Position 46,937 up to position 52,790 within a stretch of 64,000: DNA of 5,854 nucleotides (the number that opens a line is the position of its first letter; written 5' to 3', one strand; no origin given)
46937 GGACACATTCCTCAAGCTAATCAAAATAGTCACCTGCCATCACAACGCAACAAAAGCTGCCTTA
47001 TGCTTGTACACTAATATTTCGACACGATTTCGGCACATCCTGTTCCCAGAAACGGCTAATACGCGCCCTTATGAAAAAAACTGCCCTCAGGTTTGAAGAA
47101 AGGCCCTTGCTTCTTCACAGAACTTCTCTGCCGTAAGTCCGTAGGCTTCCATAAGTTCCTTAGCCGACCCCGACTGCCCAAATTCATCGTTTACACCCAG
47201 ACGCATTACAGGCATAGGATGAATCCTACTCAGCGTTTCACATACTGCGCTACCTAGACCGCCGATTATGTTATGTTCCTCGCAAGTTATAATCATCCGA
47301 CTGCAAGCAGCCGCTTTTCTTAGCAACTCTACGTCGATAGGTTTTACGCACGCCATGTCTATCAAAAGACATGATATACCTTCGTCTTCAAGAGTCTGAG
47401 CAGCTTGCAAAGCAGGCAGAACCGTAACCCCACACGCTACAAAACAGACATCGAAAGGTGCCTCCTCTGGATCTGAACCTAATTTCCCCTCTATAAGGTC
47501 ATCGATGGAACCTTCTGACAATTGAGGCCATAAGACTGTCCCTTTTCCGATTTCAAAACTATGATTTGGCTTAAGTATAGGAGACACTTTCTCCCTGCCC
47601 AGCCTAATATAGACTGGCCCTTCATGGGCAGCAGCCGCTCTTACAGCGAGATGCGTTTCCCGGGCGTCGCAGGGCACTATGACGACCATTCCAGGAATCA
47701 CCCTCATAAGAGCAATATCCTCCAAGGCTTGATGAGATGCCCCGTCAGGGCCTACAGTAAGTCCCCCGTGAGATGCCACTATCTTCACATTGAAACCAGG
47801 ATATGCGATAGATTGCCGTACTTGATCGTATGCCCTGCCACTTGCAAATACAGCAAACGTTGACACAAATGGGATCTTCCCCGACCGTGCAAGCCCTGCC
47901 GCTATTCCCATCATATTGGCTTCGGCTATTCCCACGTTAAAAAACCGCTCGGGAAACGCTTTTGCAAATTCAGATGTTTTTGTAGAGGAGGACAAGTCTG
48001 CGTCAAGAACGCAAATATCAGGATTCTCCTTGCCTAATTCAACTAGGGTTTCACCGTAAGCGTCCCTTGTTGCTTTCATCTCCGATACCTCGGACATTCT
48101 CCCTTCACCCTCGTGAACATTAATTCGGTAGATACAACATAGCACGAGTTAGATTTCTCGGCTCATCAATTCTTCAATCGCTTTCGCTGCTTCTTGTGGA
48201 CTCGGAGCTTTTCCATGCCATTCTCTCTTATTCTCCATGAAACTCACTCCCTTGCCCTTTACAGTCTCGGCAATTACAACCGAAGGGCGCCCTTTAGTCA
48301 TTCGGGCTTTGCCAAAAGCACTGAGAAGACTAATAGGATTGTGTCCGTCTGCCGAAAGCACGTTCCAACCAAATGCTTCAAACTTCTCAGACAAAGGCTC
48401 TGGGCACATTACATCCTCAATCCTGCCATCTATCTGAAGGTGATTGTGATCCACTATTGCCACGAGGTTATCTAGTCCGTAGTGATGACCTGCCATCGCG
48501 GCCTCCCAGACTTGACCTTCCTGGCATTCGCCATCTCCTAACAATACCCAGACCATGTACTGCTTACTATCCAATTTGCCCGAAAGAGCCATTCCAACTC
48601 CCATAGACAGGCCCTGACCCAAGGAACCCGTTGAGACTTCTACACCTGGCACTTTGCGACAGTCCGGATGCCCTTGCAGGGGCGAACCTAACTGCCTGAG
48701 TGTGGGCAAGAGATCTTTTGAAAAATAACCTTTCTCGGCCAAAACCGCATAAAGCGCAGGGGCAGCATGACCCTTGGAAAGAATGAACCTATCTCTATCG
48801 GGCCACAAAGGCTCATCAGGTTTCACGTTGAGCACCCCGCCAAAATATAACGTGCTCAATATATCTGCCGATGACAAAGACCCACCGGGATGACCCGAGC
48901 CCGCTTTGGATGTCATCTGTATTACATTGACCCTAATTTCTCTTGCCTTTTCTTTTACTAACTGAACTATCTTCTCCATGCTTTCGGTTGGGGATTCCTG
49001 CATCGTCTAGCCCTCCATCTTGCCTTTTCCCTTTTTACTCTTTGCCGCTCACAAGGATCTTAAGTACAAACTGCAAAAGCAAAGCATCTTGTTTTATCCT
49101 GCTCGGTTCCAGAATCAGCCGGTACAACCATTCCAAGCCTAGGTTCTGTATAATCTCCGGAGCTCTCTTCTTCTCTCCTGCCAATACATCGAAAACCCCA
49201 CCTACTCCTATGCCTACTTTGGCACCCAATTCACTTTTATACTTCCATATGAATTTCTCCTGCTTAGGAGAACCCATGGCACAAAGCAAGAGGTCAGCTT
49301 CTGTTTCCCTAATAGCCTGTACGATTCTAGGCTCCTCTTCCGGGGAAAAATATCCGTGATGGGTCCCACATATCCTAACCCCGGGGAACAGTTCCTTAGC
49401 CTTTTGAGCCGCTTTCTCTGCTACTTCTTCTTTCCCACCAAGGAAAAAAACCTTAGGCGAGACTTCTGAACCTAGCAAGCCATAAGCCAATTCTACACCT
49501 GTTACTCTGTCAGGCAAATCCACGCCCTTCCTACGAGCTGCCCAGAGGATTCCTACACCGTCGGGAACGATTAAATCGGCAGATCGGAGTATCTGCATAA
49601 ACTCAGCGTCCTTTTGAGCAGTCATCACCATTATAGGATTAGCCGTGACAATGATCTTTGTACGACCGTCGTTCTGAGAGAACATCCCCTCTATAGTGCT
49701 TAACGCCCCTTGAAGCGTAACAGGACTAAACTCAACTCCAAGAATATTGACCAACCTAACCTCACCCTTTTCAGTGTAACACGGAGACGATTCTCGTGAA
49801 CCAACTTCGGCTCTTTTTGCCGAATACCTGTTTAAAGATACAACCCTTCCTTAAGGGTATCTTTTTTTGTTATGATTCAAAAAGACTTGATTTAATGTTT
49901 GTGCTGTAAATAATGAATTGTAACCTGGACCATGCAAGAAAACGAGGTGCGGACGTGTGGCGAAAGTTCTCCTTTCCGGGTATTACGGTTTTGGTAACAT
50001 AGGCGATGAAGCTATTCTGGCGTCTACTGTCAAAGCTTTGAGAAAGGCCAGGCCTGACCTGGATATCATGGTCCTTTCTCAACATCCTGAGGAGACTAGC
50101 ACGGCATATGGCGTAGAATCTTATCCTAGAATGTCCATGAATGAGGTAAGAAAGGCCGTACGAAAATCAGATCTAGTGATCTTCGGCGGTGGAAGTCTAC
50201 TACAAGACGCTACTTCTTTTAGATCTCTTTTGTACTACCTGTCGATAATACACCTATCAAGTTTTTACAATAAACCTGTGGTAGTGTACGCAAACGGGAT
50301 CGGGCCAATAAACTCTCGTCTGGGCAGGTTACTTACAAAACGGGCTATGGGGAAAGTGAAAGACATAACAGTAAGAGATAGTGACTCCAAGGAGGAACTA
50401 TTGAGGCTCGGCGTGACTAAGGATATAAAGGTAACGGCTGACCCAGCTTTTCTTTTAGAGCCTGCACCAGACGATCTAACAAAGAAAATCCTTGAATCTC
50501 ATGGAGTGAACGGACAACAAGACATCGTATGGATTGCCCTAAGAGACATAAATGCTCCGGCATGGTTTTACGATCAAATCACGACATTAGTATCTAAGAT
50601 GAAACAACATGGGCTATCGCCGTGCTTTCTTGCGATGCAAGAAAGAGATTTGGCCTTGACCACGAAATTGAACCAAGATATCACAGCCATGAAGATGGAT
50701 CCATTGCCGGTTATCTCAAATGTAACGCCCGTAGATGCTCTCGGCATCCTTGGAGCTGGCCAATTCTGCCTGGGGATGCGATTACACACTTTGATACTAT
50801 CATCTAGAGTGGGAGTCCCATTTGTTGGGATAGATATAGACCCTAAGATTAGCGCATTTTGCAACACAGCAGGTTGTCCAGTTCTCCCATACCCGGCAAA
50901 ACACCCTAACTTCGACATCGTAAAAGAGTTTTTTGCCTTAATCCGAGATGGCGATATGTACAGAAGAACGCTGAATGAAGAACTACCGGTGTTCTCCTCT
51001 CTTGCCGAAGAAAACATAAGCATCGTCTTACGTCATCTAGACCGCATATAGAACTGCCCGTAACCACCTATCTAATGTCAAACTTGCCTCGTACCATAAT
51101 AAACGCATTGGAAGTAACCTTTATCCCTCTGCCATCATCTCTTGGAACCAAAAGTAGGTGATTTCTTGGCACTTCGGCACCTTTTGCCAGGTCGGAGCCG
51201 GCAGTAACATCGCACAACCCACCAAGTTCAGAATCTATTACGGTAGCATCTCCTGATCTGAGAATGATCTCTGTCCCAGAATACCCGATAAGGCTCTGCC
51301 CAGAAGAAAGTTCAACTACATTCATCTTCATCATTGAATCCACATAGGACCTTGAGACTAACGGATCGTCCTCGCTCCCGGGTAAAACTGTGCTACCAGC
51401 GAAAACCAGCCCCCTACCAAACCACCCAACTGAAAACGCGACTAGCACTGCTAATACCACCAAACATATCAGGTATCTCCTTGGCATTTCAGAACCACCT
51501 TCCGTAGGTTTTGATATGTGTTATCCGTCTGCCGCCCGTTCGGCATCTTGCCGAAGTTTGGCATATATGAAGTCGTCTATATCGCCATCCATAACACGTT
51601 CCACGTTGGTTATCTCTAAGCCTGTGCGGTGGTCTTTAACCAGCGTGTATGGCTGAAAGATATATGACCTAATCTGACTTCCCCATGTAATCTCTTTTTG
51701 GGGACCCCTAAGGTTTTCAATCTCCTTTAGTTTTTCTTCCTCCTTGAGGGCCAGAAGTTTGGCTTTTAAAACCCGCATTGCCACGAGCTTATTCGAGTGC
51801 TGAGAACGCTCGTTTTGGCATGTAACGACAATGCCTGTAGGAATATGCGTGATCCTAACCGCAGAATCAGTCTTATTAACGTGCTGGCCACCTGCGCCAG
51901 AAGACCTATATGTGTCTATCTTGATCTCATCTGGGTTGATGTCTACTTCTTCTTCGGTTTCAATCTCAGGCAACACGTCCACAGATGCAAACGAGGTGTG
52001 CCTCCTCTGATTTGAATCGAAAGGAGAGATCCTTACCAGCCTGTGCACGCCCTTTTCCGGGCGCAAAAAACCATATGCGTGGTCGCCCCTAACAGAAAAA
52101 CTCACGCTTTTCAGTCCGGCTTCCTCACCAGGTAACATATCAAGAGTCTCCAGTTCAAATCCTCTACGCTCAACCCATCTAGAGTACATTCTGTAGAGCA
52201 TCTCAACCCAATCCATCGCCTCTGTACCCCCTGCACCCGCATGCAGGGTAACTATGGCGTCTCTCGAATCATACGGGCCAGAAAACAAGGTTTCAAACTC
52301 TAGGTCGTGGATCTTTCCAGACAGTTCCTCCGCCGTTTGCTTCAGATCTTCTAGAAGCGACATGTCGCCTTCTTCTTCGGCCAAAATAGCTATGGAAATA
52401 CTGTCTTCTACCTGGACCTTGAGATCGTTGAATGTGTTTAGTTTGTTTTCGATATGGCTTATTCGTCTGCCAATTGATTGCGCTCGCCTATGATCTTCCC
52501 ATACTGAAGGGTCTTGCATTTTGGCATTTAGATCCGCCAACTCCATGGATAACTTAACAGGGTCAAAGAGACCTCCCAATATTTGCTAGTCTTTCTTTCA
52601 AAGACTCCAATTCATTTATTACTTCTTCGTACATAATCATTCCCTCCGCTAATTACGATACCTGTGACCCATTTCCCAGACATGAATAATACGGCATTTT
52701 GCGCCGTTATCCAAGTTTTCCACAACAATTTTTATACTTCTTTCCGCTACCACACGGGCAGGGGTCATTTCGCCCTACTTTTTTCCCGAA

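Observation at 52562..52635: prfB carries the canonical programmed +1 frameshift, so the track ORF is truncated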

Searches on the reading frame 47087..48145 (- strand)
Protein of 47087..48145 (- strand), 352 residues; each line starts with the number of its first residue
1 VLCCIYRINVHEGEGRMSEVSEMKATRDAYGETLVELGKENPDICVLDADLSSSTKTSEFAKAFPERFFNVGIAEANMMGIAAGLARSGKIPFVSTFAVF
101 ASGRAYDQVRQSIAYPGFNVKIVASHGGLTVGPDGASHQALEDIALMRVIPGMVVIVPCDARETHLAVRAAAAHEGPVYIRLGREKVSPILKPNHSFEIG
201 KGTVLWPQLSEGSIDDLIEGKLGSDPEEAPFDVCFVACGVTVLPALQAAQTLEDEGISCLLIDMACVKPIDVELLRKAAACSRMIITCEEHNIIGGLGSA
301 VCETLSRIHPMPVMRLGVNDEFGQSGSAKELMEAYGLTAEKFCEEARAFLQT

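Call 7: search_protein_families(library=pfam, proteins=[window:47087-48145:-])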
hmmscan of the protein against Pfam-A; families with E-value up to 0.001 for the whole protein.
window:47087-48145:- (352 aa): 3 families
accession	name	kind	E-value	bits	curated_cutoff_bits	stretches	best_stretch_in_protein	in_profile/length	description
PF02779.29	Transket_pyr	-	4.7e-48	163.6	27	1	24-187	3-172/174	Transketolase, pyrimidine binding domain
PF02780.25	Transketolase_C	-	1.3e-27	96.6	25.9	1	232-341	11-123/124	Transketolase, C-terminal domain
PF22613.1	Transketolase_C_1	-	1.4e-05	25.7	27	1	229-338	10-113/113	Transketolase-like TK C-terminal domain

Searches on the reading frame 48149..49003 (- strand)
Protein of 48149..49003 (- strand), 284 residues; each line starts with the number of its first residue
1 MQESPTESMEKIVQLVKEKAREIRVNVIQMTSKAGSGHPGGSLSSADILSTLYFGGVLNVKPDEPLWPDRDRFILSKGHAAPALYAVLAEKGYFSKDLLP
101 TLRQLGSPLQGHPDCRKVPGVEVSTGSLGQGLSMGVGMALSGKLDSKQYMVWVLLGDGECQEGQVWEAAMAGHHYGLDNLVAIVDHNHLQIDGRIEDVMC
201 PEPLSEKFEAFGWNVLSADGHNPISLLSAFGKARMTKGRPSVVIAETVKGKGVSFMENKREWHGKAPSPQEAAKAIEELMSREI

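Call 7: search_protein_families(library=pfam, proteins=[window:48149-49003:-])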
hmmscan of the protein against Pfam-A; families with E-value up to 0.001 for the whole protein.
window:48149-49003:- (284 aa): 3 families
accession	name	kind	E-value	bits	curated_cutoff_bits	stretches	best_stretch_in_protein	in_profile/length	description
PF00456.26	Transketolase_N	-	2.1e-58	198.3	22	1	18-273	4-269/334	Transketolase, thiamine diphosphate binding domain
PF13292.11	DXP_synthase_N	-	4.9e-08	33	21.2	1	16-193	18-177/274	1-deoxy-D-xylulose-5-phosphate synthase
PF00676.26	E1_dh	-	9.8e-05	21.9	22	1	123-234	98-208/300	Dehydrogenase E1 component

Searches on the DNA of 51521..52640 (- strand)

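Call 15: search_dna_similar(query=window:51521-52640:-, collection=ecoli_genomes, mode=distant, max_rows=3)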
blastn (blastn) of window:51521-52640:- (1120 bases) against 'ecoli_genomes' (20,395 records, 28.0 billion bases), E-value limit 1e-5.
Records with a match: 388; places in all: 388; records where one place covers at least 80% of the query: 0.
Genomes with a match: 388 of 5426; with a place that covers at least 80% of the query: 0. Places per genome that has any: lowest 1, median 1, highest 1. On chromosomes: 387 places; on plasmids: 1.
Best place of each record, by identity: 60-80% 388.
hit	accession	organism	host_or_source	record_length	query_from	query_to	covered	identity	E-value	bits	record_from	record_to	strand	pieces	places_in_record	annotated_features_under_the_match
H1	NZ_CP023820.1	Escherichia coli strain 7/2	Homo sapiens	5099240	698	843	13%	69.9%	4e-7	66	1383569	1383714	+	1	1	prfA: peptide chain release factor 1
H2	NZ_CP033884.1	Escherichia coli strain 50579417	Homo sapiens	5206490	698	843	13%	69.9%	4e-7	66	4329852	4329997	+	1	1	prfA: peptide chain release factor 1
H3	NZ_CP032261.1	Escherichia coli strain AR_0067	missing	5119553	698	843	13%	69.9%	4e-7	66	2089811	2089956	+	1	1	prfA: peptide chain release factor 1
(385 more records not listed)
